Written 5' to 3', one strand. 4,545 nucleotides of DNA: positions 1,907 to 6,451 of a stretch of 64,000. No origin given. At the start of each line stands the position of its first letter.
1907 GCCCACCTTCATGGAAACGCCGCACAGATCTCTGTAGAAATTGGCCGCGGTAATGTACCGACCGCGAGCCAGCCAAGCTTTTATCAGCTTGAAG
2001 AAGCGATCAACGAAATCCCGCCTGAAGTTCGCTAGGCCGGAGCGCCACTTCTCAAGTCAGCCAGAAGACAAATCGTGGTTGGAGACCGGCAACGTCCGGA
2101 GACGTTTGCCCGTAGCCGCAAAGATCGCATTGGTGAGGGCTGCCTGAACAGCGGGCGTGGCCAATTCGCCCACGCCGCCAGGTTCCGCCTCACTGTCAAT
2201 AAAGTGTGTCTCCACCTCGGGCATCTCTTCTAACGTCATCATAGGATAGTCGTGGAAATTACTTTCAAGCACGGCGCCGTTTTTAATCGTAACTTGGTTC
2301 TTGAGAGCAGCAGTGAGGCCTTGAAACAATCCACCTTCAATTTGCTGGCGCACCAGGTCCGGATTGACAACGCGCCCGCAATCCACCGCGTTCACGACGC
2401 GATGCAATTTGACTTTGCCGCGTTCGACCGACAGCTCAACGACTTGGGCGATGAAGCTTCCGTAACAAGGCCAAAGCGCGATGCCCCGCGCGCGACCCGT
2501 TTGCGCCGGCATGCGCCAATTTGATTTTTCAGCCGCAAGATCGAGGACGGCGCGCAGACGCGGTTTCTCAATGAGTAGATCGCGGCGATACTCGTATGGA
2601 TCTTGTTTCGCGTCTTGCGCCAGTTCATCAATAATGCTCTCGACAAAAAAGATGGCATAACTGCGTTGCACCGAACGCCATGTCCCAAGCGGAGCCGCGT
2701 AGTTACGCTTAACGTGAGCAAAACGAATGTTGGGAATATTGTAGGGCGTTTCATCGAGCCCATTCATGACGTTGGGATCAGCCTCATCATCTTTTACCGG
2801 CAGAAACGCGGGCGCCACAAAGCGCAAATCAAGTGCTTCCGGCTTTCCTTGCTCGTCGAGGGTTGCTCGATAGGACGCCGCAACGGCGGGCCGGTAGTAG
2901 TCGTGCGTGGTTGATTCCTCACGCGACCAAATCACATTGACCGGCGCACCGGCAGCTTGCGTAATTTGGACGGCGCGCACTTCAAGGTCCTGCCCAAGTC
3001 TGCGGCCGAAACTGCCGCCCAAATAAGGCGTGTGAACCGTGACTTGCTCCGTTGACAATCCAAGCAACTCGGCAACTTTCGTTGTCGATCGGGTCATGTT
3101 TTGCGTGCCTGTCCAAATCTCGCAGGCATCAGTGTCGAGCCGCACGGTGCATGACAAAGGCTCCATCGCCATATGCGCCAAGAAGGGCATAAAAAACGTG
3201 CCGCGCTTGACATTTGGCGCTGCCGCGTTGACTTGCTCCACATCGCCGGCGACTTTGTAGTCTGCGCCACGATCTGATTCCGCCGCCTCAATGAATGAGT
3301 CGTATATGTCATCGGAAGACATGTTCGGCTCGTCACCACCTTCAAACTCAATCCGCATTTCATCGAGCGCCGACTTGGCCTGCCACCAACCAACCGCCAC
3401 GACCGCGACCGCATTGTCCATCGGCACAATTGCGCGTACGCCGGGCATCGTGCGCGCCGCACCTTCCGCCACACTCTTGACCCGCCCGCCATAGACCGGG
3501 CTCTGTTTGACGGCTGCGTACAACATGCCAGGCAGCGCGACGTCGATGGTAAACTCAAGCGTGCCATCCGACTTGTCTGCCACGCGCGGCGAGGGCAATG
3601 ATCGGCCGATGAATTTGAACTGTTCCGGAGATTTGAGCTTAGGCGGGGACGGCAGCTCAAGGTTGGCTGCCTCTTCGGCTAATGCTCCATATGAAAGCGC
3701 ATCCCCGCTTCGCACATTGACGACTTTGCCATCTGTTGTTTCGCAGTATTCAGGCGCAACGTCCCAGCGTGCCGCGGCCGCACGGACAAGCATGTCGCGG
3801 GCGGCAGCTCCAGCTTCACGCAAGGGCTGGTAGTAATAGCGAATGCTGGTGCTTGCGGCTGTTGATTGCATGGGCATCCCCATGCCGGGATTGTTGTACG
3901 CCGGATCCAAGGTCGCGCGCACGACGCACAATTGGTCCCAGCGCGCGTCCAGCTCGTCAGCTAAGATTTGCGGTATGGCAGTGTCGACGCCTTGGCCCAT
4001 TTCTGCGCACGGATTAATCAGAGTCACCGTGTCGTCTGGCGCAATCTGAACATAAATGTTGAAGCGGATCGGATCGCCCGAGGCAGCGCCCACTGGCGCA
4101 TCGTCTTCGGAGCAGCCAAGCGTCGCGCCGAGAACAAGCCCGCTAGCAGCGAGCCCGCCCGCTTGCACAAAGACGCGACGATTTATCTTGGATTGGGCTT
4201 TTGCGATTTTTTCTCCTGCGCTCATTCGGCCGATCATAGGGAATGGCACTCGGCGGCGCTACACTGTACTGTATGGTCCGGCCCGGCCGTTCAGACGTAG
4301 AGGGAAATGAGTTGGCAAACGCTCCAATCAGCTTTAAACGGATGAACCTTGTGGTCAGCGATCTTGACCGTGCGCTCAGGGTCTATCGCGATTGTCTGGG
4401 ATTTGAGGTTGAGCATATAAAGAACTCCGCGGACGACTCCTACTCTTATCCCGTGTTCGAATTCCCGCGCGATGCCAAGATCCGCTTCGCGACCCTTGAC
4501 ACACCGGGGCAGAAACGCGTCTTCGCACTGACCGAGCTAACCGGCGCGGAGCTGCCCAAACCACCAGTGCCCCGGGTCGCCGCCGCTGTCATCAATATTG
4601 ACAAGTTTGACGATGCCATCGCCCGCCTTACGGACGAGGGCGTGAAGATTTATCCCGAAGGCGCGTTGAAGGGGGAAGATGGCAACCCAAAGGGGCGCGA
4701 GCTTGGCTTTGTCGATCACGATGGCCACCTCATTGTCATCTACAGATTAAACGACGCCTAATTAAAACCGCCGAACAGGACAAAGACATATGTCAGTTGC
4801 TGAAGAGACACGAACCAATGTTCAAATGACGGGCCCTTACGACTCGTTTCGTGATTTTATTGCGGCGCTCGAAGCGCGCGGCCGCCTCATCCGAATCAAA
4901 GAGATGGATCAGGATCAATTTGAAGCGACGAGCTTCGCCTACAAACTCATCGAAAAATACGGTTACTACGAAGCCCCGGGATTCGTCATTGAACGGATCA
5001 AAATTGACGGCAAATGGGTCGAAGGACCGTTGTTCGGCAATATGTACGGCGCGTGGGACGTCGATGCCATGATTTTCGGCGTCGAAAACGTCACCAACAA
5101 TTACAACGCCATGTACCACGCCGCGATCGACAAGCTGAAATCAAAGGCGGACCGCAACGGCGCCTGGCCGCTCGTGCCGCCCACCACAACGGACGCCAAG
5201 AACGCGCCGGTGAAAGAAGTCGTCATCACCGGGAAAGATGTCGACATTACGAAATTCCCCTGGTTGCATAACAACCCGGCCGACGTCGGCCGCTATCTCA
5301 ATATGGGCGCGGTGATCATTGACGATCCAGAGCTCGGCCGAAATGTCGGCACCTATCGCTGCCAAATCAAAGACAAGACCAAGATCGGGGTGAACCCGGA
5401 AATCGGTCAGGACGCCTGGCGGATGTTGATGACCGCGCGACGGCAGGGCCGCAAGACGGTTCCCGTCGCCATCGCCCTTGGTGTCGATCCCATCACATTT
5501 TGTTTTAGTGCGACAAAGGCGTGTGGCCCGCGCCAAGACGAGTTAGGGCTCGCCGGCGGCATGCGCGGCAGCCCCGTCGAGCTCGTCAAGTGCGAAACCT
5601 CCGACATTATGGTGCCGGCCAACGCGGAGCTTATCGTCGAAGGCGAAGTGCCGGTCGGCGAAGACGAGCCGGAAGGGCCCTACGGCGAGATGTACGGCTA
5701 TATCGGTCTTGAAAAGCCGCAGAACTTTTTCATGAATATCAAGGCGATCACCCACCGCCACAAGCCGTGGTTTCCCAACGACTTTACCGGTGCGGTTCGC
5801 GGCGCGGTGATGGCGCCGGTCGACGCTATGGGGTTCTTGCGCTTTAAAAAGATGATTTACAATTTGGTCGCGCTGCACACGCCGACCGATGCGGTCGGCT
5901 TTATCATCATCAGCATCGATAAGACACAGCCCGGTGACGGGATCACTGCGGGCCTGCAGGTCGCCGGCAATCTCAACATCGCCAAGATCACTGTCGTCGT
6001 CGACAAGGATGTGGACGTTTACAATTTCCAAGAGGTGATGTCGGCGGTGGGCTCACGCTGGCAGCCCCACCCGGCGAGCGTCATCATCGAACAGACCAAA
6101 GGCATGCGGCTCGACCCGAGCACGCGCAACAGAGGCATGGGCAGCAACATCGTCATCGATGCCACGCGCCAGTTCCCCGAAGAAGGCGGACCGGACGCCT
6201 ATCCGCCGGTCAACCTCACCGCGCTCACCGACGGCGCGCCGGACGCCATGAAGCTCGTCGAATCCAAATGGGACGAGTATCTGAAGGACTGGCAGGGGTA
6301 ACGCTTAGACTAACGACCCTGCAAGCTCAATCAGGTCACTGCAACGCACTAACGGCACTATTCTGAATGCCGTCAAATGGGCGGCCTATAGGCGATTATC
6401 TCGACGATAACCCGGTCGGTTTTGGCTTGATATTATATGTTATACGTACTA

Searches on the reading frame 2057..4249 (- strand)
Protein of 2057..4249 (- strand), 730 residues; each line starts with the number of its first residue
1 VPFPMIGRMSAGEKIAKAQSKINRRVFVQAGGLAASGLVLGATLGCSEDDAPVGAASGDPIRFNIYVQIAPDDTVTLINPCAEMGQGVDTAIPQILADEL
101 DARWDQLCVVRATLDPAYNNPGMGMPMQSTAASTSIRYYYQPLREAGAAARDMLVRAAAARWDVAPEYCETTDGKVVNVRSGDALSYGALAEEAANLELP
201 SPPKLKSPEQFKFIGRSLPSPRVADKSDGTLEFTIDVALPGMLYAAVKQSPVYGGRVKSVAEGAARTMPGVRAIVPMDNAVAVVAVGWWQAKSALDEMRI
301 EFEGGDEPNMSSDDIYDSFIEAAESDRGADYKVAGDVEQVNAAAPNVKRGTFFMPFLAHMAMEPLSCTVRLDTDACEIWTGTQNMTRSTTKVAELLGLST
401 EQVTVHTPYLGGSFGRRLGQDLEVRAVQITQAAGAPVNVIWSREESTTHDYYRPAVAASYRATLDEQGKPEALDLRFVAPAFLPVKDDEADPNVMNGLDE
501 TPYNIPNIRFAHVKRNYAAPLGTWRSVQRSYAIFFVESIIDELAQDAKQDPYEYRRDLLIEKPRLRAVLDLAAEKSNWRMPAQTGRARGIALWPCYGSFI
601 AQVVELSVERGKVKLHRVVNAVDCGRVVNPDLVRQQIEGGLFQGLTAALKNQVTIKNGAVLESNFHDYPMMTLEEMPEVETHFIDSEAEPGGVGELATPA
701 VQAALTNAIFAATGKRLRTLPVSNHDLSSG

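Call 75: search_protein_families(library=pfam, proteins=[window:2057-4249:-], max_evalue=0.00001)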
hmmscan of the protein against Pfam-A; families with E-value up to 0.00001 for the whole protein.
window:2057-4249:- (730 aa): 2 families
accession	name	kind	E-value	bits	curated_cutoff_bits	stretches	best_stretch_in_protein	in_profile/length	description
PF20256.3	MoCoBD_2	-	3.1e-37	129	27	2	574-677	180-283/283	Molybdopterin cofactor-binding domain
PF02738.23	MoCoBD_1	-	3.3e-36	125.1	27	1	334-556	15-241/244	Molybdopterin cofactor-binding domain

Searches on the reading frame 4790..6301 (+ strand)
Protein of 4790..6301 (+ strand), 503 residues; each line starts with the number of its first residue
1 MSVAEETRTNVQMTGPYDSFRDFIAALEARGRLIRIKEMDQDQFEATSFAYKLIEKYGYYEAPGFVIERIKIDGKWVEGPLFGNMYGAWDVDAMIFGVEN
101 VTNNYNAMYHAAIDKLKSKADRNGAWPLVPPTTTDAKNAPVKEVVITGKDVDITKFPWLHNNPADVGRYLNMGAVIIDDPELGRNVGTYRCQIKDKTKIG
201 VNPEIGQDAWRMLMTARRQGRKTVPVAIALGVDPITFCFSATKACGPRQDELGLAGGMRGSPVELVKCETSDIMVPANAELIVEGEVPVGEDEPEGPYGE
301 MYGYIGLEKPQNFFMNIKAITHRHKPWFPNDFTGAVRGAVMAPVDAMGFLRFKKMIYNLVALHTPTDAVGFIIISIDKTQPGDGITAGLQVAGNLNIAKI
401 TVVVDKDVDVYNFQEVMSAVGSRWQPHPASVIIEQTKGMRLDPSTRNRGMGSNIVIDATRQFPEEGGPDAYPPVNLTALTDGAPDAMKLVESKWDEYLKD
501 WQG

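Call 75: search_protein_families(library=pfam, proteins=[window:4790-6301:+], max_evalue=0.00001)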
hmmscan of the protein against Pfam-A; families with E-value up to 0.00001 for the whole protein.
window:4790-6301:+ (503 aa): 2 families
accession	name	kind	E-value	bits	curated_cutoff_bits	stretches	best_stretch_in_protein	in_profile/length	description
PF01977.22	UbiD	-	6.1e-58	195.8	23.3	1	135-334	4-204/206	3-octaprenyl-4-hydroxybenzoate carboxy-lyase Rift-related domain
PF20696.2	UbiD_C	-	2.1e-21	76.7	24.2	1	351-458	15-127/127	3-octaprenyl-4-hydroxybenzoate carboxy-lyase C-terminal domain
